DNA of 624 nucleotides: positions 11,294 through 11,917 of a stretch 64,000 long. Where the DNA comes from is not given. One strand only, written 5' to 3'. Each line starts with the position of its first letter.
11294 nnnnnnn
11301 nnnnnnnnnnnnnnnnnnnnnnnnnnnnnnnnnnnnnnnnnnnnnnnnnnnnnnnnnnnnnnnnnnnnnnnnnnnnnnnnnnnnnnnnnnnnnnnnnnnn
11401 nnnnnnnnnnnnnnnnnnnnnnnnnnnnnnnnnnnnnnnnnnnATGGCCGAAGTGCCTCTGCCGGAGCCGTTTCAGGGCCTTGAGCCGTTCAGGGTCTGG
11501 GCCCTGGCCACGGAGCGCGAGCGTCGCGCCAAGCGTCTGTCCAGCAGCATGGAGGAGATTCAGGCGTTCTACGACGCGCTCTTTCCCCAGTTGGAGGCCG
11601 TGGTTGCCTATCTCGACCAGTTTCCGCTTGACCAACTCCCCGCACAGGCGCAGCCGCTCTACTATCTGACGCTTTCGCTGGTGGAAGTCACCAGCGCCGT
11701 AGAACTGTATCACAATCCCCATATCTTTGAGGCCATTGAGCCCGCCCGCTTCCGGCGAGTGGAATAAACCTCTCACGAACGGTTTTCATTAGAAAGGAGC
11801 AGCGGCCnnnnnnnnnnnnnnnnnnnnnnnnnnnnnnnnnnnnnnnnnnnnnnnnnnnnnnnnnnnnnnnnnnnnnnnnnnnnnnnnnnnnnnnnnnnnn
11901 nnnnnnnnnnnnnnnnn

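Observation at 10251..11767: Recurrent two-gene module: Rieske oxygenase alpha subunit plus a coupled ~110-aa unknown protein, present three times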

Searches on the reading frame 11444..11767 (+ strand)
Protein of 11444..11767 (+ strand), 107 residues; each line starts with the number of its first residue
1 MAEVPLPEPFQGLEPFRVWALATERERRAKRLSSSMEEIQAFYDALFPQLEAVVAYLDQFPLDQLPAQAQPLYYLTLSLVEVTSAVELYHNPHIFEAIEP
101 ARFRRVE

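Call 4: search_protein_families(library=pfam, proteins=[window:11444-11767:+], max_evalue=1)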
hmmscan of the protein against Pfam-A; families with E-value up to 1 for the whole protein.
window:11444-11767:+ (107 aa): 2 families
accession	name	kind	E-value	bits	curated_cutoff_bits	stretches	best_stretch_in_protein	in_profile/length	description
PF11932.13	DUF3450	-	0.14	11.8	32.6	1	21-69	73-121/241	Protein of unknown function (DUF3450)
PF13012.11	MitMem_reg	-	0.2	12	26.6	1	25-76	16-67/113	Maintenance of mitochondrial structure and function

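Call 6: search_protein_families(library=ncbifam, proteins=[window:11444-11767:+], max_evalue=1)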
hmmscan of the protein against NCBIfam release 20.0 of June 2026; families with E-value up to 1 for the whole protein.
window:11444-11767:+ (107 aa): 1 family
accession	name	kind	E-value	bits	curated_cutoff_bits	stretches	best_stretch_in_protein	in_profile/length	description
NF004638.0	PRK05988.1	equivalog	0.018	14.8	198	1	24-91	6-70/159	formate dehydrogenase subunit gamma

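Call 7: find_homologous_proteins(query=A1)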
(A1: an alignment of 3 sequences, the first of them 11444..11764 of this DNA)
Query A1 (3 sequences) (107 aa, profile of the alignment): 1089 proteins with E <= 0.001 among 2321 candidates; the best 120 are listed.
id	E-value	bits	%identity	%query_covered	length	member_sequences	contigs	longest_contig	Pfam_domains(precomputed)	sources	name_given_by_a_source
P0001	1.8e-48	181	100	100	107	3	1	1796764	-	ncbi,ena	-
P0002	7.1e-47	176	94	100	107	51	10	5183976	-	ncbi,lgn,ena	-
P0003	1.5e-46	175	92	100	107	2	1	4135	-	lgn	-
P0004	3.9e-46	174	95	100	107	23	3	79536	-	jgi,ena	-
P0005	4.0e-46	174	91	100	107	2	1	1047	-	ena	-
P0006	2.0e-45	171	88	100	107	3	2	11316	-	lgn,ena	-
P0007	2.1e-45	171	92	100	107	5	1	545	-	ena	-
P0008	3.7e-45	170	93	100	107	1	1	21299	-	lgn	-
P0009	6.3e-45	170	89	100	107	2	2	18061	-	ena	-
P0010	2.5e-44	168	51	96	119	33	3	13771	-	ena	-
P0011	2.9e-44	168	34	80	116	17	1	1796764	-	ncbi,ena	-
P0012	8.0e-44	166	50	96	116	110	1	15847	-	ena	-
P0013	9.3e-44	166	86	100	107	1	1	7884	-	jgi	jgi:hypothetical protein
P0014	5.0e-43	164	90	100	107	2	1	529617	-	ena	-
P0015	6.8e-43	163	47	89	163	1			-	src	-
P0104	7.7e-34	134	50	95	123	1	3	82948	-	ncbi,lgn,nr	ncbi:MAG: hypothetical protein H0V18_10820 [Pyrinomonadaceae bacterium]|nr:hypothetical protein [Pyr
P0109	1.1e-33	134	53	92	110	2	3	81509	-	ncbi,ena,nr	ncbi:MAG: hypothetical protein J4F42_10795 [Desulfurellaceae bacterium]|nr:hypothetical protein [Des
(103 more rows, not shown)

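Call 8: search_solved_structures(query=A1, max_evalue=10)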
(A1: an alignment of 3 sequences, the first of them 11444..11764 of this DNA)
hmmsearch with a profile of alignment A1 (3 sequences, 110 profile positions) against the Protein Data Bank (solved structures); distinct sequences matched with E-value up to 10: 2.
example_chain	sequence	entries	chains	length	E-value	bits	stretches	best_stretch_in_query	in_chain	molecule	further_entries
5ckw_B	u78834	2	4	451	0.18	15.3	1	5-84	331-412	LegK4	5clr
8k83_A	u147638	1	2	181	0.76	13.2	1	33-93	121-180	De novo design protein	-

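Call 10: find_related_loci(query=A1, collection=genome_contigs, flank=4000)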
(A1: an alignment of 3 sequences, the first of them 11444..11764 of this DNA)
Query A1 (107 aa) in genome_contigs; peptide patterns used: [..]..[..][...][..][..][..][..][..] (x = any residue, [..] = any of these).
70 stretches matched a pattern; 21 encode a relative of the query (tblastn E <= 1e-3); 21 distinct loci.
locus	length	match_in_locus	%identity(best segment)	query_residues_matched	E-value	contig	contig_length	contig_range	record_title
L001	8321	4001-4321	95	1-107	2e-64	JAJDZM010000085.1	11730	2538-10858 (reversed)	MAG: Candidatus Binatia bacterium isolate jk18x40bins.50 k141_1270119, whole genome shotgun sequence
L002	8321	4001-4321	93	1-107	3e-63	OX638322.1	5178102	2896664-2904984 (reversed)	MAG: Candidatus Binatia bacterium isolate fc306077-a6e0-4751-8727-9b45b52cfb09 genome assembly, chromosome: 1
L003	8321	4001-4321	94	1-107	3e-63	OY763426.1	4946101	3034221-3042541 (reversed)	MAG: Candidatus Binatia bacterium isolate bff738c7-9683-4f94-b287-c2cb1e0b670a genome assembly, chromosome: 1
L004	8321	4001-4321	93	1-107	8e-63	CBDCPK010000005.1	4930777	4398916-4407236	MAG: uncultured Candidatus Binatia bacterium isolate e85f1b99-d511-4c74-aca6-82eb56c94599 genome assembly, contig: chrom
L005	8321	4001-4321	93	1-107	2e-62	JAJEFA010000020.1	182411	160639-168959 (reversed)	MAG: Candidatus Binatia bacterium isolate p16x34bins.64 k141_476273, whole genome shotgun sequence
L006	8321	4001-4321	93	1-107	1e-62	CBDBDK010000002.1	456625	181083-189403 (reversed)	MAG: uncultured Candidatus Binatia bacterium isolate 2c216906-a703-41c5-82d5-ef5894461506 genome assembly, contig: conti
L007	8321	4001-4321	93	1-107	3e-62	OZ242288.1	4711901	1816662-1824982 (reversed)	MAG: uncultured Candidatus Binatia bacterium isolate 92a940bf-e797-4da1-8ec4-eab1d584ba41 genome assembly, chromosome: 1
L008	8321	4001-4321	90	1-107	1e-59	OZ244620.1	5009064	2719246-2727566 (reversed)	MAG: uncultured Candidatus Binatia bacterium isolate a6e05b1d-2203-4d92-b789-b8e4a46226c9 genome assembly, chromosome: 1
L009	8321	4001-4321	90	1-107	1e-59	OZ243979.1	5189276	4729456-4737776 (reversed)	MAG: uncultured Candidatus Binatia bacterium isolate 1ea5a42d-c5b0-4d9d-a207-f079449ea76f genome assembly, chromosome: 1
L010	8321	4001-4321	88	1-107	7e-59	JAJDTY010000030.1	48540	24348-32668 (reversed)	MAG: Candidatus Binatia bacterium isolate jk18x1bzbins.55 k141_374389, whole genome shotgun sequence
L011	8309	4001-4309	55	1-103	2e-35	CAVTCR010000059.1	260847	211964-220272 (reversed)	MAG: uncultured delta proteobacterium isolate MFD00962.bin.2.146 genome assembly, contig: contig_43448, whole genome sho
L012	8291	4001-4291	54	1-96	6e-26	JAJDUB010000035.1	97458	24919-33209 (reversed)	MAG: Gammaproteobacteria bacterium isolate jk18x1bzbins.61 k141_1157316, whole genome shotgun sequence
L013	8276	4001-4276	54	1-92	6e-26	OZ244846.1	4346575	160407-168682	MAG: Gammaproteobacteria bacterium isolate c4b6e239-c71f-4241-b0b0-6ad111843a63 genome assembly, chromosome: 1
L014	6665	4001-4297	46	6-103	7e-25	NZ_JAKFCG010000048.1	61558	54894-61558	MAG: Sphingomonas sp. isolate LC015 contig-124_460, whole genome shotgun sequence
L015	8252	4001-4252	54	6-89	2e-23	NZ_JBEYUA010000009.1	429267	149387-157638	Spirillospora sp. NPDC047279 NPDC047279_128_A9.ctg-0009, whole genome shotgun sequence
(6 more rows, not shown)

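Call 21: find_encoding_contigs(protein=P0104, flank=6000, max_places=3)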
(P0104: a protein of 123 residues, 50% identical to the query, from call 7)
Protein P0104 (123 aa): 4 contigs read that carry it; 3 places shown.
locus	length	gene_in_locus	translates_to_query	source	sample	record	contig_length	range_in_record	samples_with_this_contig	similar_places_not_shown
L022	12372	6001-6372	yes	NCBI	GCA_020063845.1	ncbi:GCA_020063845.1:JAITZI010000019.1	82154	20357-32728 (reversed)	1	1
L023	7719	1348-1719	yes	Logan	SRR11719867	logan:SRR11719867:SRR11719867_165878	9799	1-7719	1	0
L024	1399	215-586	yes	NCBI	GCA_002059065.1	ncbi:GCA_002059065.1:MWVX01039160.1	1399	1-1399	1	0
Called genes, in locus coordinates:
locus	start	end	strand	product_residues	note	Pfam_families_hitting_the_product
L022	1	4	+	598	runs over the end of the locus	PF00890:FAD_binding_2 (faint), PF01266:DAO (weak), PF01593:Amino_oxidase, PF13450:NAD_binding_8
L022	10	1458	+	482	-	PF19364:DUF5940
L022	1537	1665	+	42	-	PF04723:GRDA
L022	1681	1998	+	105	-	PF04723:GRDA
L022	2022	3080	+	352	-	PF07355:GRDB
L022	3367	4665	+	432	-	PF09338:Gly_reductase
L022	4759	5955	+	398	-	PF00355:Rieske, PF00848:Ring_hydroxyl_A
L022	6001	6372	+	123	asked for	-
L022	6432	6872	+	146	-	PF07883:Cupin_2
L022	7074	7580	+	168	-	PF13577:SnoaL_4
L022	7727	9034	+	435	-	PF01979:Amidohydro_1, PF07969:Amidohydro_3 (weak)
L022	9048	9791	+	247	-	PF00106:adh_short, PF08659:KR, PF13561:adh_short_C2, PF23441:SDR (weak)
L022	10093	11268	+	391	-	PF01210:NAD_Gly3P_dh_N (weak), PF02317:Octopine_DH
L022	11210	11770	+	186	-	PF13577:SnoaL_4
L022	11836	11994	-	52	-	-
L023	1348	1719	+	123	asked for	-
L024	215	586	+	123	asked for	-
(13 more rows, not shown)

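Call 22: find_encoding_contigs(protein=P0109, flank=6000, max_places=3)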
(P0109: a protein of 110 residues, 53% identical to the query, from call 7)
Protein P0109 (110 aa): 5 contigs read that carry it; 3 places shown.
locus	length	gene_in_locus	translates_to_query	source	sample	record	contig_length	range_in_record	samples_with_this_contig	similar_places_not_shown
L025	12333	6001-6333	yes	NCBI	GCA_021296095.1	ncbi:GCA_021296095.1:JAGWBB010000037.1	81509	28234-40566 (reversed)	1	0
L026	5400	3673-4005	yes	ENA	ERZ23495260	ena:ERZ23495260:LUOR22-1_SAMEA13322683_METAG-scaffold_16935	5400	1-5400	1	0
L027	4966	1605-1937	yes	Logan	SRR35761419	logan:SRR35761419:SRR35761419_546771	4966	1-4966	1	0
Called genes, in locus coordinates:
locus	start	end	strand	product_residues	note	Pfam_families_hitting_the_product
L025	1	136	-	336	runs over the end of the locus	PF00248:Aldo_ket_red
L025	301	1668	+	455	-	PF01979:Amidohydro_1, PF07969:Amidohydro_3 (weak)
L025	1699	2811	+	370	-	PF04909:Amidohydro_2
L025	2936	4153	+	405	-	PF00355:Rieske, PF00848:Ring_hydroxyl_A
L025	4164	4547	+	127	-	-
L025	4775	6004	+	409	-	PF00355:Rieske, PF00848:Ring_hydroxyl_A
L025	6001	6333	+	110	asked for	-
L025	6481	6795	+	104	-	-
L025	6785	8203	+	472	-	PF01425:Amidase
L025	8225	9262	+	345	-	PF00296:Bac_luciferase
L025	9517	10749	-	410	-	PF04909:Amidohydro_2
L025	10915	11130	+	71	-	-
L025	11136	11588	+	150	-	PF01850:PIN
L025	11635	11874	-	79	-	-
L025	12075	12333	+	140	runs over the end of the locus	PF12172:zf-ChsH2, PF01796:OB_ChsH2_C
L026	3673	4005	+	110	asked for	-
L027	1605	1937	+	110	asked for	-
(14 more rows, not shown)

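Call 23: predict_structure(alignment_id=A2)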
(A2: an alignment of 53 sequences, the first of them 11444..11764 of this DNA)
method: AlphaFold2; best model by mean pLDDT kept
length: 107 residues; sequences in the alignment: 53
mean_pLDDT: 87.6   pTM: 0.75
mean pLDDT of the five models: 87.6, 85.9, 85.1, 83.8, 83.6
residues with pLDDT >= 90: 76; 70-90: 11; 50-70: 17; < 50: 3
segments of 3 or more residues with pLDDT < 50: none
pLDDT, mean of each block of 10 residues (from residue 1): 81 96 97 95 97 97 93 96 84 57 64
secondary structure, 60 per line:
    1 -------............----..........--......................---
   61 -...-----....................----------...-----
elements in order: H8-19 H24-33 H36-57 H70-89

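Call 37: search_protein_representatives(alignment_id=A2)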
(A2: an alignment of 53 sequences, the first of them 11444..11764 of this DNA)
Query: 53 sequences, 112 profile positions. Proteins with E-value up to 0.001 (for the whole library): 1348; up to 1e-10: 888; up to 1e-30: 37. The best 150 are listed.
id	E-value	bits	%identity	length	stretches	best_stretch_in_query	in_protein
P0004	3.6e-42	158.9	-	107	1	1-108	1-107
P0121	8.7e-42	157.7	-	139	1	4-109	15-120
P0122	3.6e-40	152.5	-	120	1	4-110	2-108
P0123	1.0e-39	151.1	-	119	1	4-109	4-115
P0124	4.0e-39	149.1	-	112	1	1-110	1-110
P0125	6.8e-38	145.2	-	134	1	2-107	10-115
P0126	1.3e-37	144.3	-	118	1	2-108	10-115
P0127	1.2e-36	141.2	-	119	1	2-108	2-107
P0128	3.8e-36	139.5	-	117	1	2-108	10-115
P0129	6.0e-36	138.9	-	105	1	4-107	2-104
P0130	1.4e-35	137.7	-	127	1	1-106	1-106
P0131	5.5e-35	135.8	-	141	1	3-109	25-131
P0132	1.5e-34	134.4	-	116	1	2-109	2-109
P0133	2.7e-34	133.6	-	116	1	3-108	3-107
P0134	3.6e-34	133.2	-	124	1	5-110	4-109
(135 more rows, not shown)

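Call 38: search_dna_similar(query=window:11444-11764:+, collection=plasmids, mode=protein, max_evalue=0.001, max_rows=30)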
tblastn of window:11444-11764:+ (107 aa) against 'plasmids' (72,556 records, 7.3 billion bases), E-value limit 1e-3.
Records with a match: 23; places in all: 25; records where one place covers at least 80% of the query: 22.
Best place of each record, by identity: <60% 23.
By first word of the organism name: Sphingobium 6; Sphingomonas 5; Acinetobacter 2; Cupriavidus 2; Novosphingobium 2; Streptomyces 1; Paroceanicella 1; Burkholderia 1; Rhodococcus 1; Variovorax 1; and 1 more.
By predicted mobility (MOB-suite, as given by PLSDB): non-mobilizable 11; mobilizable 6; conjugative 6.
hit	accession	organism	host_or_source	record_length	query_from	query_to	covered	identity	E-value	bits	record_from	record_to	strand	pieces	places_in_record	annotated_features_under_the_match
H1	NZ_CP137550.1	Streptomyces sp. N50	Selaginella tamariscina,cell ...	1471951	6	94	83%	50.6%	1e-19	89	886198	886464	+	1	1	record has no annotation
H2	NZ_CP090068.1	Acinetobacter sp. SH20PTE14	pig manure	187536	6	96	85%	45.8%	7e-18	84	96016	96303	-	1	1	hypothetical protein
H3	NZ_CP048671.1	Acinetobacter sp. YH12138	Pig,feces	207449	6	96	85%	45.8%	7e-18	84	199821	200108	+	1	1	hypothetical protein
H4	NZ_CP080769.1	Cupriavidus pinatubonensis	genomic assembly,soil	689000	1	97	91%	42.9%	3e-16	79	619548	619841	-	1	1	hypothetical protein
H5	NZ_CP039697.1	Novosphingobium sp. EMRT-2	cell,freshwater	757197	1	96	90%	43.0%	3e-17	82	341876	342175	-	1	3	hypothetical protein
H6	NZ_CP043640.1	Sphingomonas sp. NBWT7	pure culture,soil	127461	13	103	85%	42.4%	2e-17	83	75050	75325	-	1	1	hypothetical protein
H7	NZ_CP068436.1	Cupriavidus necator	heavy metal containmented soil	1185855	6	103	92%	38.8%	5e-15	76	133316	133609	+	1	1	none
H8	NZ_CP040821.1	Paroceanicella profunda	Cell culture,Deep seawater from Mariana ...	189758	6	103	92%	37.9%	4e-10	62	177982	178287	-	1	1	hypothetical protein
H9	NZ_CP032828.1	Sphingomonas paeninsulae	whole organism,soil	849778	5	103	93%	36.0%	3e-10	62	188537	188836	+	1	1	hypothetical protein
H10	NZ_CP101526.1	Burkholderia arboris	mixed culture,soil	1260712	6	97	86%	37.6%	2e-9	60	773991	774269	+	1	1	none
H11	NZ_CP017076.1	Novosphingobium resinovorum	single cell,soil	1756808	6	92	81%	39.8%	3e-12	68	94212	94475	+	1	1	none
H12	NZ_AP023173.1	Rhodococcus qingshengii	-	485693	6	94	83%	36.7%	4e-6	50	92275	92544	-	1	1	hypothetical protein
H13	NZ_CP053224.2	Sphingobium sp. RSMS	whole organism,Storage tank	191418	6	93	82%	37.1%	4e-9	59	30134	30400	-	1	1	hypothetical protein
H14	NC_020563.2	Sphingomonas sp. MM-1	-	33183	19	104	80%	34.9%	6e-8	56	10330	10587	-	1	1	hypothetical protein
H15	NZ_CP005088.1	Sphingobium sp. TKS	-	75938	19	104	80%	34.9%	6e-8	56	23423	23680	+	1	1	hypothetical protein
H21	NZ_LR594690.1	Variovorax sp. WDL1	linuron-contaminated soil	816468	6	94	83%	33.0%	3e-6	51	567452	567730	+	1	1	hypothetical protein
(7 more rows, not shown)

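Call 39: get_annotated_region(hit=H2, flank=7000)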
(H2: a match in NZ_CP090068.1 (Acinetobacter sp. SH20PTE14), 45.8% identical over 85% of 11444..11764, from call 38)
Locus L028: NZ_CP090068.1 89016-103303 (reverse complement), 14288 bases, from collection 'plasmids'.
description: Acinetobacter sp. SH20PTE14 plasmid pYUSHP14-1, complete sequence
organism: Acinetobacter sp. SH20PTE14 (NCBI taxid 2905879)
taxonomy: Bacteria; Pseudomonadota; Gammaproteobacteria; Moraxellales; Moraxellaceae; Acinetobacter; Acinetobacter sp. SH20PTE14
host: -; source: pig manure; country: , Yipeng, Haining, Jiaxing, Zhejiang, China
typing (MOB-suite, as given by PLSDB): non-mobilizable
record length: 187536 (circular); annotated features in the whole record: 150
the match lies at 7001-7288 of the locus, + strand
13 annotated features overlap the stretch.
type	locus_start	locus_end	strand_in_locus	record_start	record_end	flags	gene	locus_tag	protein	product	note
CDS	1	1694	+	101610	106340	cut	-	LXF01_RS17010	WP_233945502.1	AAA domain-containing protein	-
CDS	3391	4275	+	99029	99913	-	-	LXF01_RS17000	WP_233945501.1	transporter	-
CDS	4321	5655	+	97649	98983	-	-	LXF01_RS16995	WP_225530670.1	acetamidase/formamidase family protein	-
CDS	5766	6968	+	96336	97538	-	-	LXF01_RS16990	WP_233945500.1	aromatic ring-hydroxylating dioxygenase subunit alpha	-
CDS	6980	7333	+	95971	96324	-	-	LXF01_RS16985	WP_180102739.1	hypothetical protein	-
CDS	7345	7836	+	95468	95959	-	-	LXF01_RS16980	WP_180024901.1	nuclear transport factor 2 family protein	-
CDS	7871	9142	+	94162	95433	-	-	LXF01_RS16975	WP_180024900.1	styrene monooxygenase/indole monooxygenase family protein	-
CDS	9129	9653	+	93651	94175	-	-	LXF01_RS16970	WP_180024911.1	flavin reductase family protein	-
CDS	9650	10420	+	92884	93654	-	-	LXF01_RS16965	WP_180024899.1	SDR family oxidoreductase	-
CDS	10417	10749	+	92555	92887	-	-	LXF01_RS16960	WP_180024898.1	non-heme iron oxygenase ferredoxin subunit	-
CDS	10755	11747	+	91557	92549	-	-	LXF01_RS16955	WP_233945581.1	2Fe-2S iron-sulfur cluster binding domain-containing protein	-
CDS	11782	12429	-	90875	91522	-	-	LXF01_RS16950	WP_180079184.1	response regulator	GO:0000160 - phosphorelay signal transduction system [Evidence IEA]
CDS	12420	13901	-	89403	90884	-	-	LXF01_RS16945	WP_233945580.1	PAS domain S-box protein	-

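Call 40: get_annotated_region(hit=H14, flank=7000)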
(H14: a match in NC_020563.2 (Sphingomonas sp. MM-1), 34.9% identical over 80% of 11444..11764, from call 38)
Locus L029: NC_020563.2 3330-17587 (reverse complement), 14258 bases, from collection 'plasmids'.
description: Sphingomonas sp. MM-1 plasmid pISP4, complete sequence
organism: Sphingomonas sp. MM-1 (NCBI taxid 745310)
taxonomy: Bacteria; Pseudomonadota; Alphaproteobacteria; Sphingomonadales; Sphingomonadaceae; Sphingomonas; Sphingomonas sp. MM-1
host: -; source: -; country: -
typing (MOB-suite, as given by PLSDB): mobilizable; replicon rep_cluster_1319; relaxase MOBQ
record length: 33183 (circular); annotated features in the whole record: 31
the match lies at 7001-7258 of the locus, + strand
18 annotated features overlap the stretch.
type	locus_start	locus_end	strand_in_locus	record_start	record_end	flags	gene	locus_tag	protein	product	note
CDS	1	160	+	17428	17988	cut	-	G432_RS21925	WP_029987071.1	recombinase family protein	GO:0006310 - DNA recombination [Evidence IEA]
CDS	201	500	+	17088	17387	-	-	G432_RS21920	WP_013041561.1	BrnT family toxin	-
CDS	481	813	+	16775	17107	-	-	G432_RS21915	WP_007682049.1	BrnA antitoxin family protein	-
CDS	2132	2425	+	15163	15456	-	-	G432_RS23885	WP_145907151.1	hypothetical protein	-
CDS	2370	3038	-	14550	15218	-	-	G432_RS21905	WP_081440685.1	EthD domain-containing protein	-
CDS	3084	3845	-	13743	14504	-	-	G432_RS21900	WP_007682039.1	SDR family oxidoreductase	-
CDS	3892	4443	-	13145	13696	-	-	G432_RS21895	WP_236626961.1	RHO alpha subunit C-terminal catalytic domain-containing protein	-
CDS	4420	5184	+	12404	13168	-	-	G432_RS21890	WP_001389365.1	IS6-like element IS6100 family transposase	GO:0006313 - DNA transposition [Evidence IEA]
CDS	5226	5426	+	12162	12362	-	-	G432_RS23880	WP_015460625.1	TonB-dependent receptor-like protein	-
CDS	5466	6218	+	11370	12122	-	linC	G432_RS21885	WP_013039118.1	2,5-dichloro-2,5-cyclohexadiene-1,4-diol dehydrogenase LinC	-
CDS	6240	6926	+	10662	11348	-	-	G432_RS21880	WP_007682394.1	EthD domain-containing protein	-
CDS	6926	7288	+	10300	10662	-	-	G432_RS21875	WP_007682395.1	hypothetical protein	-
CDS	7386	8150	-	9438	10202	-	-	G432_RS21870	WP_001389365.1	IS6-like element IS6100 family transposase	GO:0006313 - DNA transposition [Evidence IEA]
CDS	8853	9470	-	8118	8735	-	-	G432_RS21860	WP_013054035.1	esterase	-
CDS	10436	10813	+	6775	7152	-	-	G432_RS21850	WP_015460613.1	glutathione S-transferase N-terminal domain-containing protein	GO:0006749 - glutathione metabolic process [Evidence IEA]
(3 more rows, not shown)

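Call 41: get_annotated_region(hit=H4, flank=7000)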
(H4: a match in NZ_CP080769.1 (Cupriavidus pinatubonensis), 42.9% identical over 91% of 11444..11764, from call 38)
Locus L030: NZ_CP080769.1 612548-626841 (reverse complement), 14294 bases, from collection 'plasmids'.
description: Cupriavidus pinatubonensis strain HN-2 plasmid p2, complete sequence
organism: Cupriavidus pinatubonensis (NCBI taxid 248026)
taxonomy: Bacteria; Pseudomonadota; Betaproteobacteria; Burkholderiales; Burkholderiaceae; Cupriavidus; Cupriavidus pinatubonensis
host: -; source: genomic assembly,soil; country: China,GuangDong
typing (MOB-suite, as given by PLSDB): non-mobilizable
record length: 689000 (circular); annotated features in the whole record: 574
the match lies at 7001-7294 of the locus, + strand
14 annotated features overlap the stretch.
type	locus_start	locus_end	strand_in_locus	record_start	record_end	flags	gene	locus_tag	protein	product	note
CDS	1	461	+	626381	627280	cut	-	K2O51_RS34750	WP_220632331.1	AraC family transcriptional regulator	GO:0006355 - regulation of DNA-templated transcription [Evidence IEA]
CDS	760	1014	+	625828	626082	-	-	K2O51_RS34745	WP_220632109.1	hypothetical protein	-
CDS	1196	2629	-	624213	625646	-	-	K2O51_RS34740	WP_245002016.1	aldehyde dehydrogenase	-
CDS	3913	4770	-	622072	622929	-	-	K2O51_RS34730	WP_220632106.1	FAD-dependent oxidoreductase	-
CDS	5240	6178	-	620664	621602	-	-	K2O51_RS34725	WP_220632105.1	AraC family transcriptional regulator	GO:0006355 - regulation of DNA-templated transcription [Evidence IEA]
CDS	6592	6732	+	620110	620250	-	-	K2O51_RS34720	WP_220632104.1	hypothetical protein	-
CDS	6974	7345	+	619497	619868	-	-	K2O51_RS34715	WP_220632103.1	hypothetical protein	-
CDS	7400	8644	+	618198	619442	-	-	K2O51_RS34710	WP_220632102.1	aromatic ring-hydroxylating dioxygenase subunit alpha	-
CDS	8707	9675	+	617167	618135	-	-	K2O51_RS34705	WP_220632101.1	PDR/VanB family oxidoreductase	-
CDS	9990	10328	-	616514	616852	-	-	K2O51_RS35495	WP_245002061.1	hypothetical protein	-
CDS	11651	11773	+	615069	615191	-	-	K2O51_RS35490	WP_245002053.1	IS3 family transposase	-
CDS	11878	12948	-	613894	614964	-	-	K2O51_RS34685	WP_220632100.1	zinc-binding dehydrogenase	-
CDS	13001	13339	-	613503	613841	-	-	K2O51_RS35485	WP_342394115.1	aldehyde dehydrogenase family protein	-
CDS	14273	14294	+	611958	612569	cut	-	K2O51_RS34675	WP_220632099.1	TetR/AcrR family transcriptional regulator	-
